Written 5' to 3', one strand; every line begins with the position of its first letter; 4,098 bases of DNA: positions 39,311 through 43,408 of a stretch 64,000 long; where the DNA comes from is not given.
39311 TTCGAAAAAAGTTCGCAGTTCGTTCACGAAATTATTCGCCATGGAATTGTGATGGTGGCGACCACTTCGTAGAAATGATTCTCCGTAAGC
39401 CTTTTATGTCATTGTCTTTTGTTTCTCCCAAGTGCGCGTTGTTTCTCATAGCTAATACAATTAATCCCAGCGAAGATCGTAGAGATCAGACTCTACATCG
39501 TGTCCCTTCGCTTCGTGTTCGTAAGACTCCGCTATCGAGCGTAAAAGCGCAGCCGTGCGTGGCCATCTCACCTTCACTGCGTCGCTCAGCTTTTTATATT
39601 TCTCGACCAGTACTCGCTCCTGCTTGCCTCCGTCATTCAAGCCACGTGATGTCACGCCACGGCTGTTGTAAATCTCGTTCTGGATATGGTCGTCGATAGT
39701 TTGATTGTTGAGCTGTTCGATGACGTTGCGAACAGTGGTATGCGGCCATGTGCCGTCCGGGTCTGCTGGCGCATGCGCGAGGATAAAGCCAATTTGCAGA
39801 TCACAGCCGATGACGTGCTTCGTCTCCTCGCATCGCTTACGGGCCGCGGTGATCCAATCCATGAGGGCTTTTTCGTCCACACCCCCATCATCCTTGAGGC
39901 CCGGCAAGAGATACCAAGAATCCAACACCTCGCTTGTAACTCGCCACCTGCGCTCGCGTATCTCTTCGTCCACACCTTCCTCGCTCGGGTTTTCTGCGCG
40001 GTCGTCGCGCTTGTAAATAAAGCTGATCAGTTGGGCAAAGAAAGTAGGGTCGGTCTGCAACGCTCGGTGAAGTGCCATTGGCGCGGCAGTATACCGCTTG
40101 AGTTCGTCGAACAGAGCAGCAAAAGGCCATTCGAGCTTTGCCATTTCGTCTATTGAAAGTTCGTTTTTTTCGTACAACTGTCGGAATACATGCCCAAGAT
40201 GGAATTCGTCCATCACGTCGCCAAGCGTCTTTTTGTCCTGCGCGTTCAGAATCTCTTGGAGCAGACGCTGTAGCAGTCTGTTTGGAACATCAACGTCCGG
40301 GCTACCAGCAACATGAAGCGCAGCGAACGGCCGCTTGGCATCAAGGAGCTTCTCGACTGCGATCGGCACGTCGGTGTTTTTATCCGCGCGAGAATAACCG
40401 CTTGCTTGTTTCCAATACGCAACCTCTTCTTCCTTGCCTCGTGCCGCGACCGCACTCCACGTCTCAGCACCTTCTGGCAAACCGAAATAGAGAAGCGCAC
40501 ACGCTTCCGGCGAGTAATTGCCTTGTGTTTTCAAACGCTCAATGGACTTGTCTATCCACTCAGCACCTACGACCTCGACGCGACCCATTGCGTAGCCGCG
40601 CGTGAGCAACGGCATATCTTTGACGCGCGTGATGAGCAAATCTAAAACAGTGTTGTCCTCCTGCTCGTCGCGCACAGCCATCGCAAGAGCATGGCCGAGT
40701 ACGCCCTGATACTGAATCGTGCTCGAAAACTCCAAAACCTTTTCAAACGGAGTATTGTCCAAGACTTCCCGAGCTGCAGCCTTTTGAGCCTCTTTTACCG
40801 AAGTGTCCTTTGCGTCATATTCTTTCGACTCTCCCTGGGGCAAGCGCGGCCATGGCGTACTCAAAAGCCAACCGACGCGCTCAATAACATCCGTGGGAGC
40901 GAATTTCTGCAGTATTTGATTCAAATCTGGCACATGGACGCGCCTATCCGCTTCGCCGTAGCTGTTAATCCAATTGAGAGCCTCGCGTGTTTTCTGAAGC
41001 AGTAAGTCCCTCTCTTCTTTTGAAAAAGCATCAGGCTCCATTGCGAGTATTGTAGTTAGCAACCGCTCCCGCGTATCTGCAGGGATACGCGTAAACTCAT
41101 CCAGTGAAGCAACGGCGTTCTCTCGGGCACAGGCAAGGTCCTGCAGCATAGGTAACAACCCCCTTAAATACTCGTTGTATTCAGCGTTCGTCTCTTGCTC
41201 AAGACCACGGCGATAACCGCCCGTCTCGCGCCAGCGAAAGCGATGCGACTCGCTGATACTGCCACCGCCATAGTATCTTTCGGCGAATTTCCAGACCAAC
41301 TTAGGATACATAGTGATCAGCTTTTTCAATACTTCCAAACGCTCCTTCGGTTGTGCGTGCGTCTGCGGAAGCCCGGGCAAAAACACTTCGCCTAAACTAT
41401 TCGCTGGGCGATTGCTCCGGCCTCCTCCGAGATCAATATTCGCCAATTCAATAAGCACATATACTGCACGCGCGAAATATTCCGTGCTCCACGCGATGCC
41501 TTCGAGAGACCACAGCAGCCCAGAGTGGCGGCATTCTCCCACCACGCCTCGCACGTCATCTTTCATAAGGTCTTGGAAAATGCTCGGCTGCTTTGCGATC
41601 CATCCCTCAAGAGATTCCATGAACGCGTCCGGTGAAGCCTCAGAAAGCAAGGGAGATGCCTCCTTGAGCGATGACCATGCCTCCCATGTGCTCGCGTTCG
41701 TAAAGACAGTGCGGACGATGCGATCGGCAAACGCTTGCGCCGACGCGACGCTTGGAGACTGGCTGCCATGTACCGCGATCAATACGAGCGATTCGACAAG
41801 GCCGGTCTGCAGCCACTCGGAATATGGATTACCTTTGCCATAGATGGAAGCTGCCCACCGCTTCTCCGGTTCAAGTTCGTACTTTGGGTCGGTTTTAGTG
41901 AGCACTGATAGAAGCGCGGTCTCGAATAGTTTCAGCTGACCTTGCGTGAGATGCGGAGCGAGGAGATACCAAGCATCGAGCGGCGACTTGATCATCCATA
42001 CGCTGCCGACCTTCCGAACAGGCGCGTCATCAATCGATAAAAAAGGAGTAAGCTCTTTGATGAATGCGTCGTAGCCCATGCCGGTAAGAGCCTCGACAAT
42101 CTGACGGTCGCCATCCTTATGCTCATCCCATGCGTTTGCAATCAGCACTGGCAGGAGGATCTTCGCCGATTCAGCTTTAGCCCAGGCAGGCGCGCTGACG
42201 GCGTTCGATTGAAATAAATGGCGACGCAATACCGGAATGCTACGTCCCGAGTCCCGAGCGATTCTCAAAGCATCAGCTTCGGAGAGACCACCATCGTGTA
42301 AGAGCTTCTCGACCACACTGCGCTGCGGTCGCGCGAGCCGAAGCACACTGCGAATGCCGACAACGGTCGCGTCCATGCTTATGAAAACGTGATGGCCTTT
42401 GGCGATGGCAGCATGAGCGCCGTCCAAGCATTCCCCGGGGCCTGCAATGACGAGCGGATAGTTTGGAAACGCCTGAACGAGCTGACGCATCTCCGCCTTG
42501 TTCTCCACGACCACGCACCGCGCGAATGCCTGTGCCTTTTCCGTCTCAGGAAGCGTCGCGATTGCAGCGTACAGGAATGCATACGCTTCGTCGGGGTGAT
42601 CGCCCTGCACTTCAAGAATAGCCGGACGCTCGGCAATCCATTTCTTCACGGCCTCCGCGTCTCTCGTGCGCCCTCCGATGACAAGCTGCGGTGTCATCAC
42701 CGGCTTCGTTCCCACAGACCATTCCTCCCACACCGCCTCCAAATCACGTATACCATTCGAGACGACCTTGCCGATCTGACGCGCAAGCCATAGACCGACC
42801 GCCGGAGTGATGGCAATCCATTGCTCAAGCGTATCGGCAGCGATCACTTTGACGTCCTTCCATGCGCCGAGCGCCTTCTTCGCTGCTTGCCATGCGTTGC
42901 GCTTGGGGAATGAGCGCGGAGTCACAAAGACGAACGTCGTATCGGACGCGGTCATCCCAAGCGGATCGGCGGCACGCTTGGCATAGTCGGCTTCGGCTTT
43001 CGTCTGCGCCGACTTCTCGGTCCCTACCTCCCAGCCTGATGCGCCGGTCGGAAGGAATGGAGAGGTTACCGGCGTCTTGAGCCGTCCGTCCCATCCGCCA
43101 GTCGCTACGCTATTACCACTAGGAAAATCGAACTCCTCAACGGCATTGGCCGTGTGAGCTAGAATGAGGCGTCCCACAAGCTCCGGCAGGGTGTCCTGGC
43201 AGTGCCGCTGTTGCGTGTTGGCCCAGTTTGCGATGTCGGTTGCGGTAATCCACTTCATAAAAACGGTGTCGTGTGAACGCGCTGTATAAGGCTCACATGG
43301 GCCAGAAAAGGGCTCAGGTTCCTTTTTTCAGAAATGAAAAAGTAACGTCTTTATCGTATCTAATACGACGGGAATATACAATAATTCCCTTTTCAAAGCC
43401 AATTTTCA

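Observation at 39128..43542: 1265-aa orphan ORF on a compositionally distinct single-gene islet between mnmA and the dus gene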

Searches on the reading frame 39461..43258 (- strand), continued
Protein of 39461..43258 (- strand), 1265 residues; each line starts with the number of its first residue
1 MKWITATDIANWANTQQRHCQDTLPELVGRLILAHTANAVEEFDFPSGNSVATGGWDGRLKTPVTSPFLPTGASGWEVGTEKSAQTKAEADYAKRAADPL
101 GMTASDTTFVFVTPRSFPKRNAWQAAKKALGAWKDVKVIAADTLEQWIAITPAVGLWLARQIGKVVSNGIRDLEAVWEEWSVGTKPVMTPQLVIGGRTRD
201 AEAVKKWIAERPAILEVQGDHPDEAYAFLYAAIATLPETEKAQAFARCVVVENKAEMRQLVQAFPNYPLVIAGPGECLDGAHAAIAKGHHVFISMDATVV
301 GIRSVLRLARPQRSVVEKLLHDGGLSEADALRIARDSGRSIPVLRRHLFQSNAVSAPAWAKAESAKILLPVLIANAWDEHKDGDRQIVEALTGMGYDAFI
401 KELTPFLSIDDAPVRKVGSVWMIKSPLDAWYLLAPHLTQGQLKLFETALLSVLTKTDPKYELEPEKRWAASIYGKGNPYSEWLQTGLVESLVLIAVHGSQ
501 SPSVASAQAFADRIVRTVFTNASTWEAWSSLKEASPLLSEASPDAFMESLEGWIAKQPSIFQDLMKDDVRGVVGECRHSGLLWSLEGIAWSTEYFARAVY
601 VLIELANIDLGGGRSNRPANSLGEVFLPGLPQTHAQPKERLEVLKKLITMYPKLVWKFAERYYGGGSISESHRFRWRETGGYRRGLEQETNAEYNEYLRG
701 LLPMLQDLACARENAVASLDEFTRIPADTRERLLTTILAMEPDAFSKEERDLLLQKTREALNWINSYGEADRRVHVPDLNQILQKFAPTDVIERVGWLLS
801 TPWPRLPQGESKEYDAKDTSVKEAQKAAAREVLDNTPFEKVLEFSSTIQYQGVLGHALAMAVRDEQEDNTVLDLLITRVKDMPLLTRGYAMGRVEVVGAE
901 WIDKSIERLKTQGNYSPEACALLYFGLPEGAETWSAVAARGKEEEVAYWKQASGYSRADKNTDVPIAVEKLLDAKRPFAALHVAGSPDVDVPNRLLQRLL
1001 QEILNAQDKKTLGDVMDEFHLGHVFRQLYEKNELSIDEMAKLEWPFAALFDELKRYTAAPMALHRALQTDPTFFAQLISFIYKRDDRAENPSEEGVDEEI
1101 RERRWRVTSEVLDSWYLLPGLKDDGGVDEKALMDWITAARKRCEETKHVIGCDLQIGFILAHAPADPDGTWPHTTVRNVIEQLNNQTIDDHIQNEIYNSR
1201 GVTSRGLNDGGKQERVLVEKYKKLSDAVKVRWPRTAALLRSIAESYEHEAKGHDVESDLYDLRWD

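Call 120: search_protein_families(library=padloc, proteins=[L020:7861-8430:+, L009:7339-7944:+, L015:6708-7400:-, L020:1632-2333:-], max_evalue=1)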
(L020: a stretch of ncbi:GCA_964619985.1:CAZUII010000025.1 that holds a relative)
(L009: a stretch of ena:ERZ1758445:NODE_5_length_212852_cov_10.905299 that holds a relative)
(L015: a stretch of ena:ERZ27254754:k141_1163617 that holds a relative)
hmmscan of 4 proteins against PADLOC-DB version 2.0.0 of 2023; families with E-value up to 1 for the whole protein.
L020:7861-8430:+ (190 aa): 1 family
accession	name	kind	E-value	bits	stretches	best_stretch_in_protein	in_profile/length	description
PDLC03836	DzbB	-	0.0013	16.2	1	22-117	236-308/341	-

L009:7339-7944:+ (202 aa): 0 families

L015:6708-7400:- (231 aa): 0 families

L020:1632-2333:- (234 aa): 0 families

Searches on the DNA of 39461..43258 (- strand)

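Call 114: search_dna_similar(query=L003:8001-11792:+, collection=ecoli_genomes, mode=distant, max_rows=10)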
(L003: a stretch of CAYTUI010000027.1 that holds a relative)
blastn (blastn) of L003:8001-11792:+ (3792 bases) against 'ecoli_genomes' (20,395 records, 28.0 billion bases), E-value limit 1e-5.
No match.

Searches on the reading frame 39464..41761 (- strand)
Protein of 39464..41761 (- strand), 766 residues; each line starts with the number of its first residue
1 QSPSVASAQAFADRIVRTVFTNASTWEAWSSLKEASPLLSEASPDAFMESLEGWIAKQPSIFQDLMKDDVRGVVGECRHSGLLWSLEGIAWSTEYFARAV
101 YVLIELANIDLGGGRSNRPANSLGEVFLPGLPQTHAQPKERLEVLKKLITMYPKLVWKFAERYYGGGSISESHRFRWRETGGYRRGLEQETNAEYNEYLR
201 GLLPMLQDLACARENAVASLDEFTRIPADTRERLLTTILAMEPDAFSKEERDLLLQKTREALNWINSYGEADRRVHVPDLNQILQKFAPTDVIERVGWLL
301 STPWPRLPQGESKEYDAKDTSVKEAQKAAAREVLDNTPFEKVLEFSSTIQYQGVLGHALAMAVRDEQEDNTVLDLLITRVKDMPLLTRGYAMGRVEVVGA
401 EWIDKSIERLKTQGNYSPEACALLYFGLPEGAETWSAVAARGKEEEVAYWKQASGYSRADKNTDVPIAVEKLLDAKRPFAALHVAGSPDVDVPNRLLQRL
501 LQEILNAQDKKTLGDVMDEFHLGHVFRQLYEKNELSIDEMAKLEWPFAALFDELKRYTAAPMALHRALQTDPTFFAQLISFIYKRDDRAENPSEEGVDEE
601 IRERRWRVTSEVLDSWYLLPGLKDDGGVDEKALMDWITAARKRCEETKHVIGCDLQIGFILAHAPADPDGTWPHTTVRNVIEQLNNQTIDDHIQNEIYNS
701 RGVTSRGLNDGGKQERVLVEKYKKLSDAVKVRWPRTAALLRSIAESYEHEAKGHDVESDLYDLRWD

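Call 49: predict_structure(alignment_id=A3)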
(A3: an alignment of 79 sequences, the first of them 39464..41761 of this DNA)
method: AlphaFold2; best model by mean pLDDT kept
length: 766 residues; sequences in the alignment: 79
mean_pLDDT: 90.7   pTM: 0.75
mean pLDDT of the five models: 90.7, 89.1, 88.6, 88.2, 87.4
residues with pLDDT >= 90: 587; 70-90: 141; 50-70: 29; < 50: 9
segments of 3 or more residues with pLDDT < 50: 1-3, 72-74
pLDDT, mean of each block of 10 residues (from residue 1): 61 91 91 89 92 95 85 66 91 92 96 83 92 92 97 94 78 64 79 95 96 95 92 96 93 96 94 93 96 95 93 90 96 96 95 97 96 94 95 96 96 93 95 94 95 89 91 94 92 95 80 68 94 92 91 88 93 94 90 79 89 92 89 96 95 96 92 95 95 92 81 94 96 95 95 90 70
secondary structure, 60 per line:
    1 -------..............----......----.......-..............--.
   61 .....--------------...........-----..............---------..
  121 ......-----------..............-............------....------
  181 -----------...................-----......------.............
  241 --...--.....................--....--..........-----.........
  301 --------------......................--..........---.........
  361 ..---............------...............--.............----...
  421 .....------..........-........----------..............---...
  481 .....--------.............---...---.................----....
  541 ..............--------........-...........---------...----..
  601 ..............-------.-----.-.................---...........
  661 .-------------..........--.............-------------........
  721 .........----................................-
elements in order (helices of 4 or more, strands of 3 or more residues): H8-21 H26-31 H36-42 H44-57 H60-65 H80-90 H96-109 H119-126 H138-151 H153-164 H171-174 H192-210 H216-221 H228-240 H248-268 H271-274 H277-286 H292-300 H315-336 H339-348 H352-362 H366-377 H384-398 H401-413 H418-425 H432-441 H443-450 H461-474 H478-485 H494-506 H516-532 H537-554 H563-570 H572-582 H599-614 H630-646 H650-661 H675-684 H687-699 H713-729 H734-765
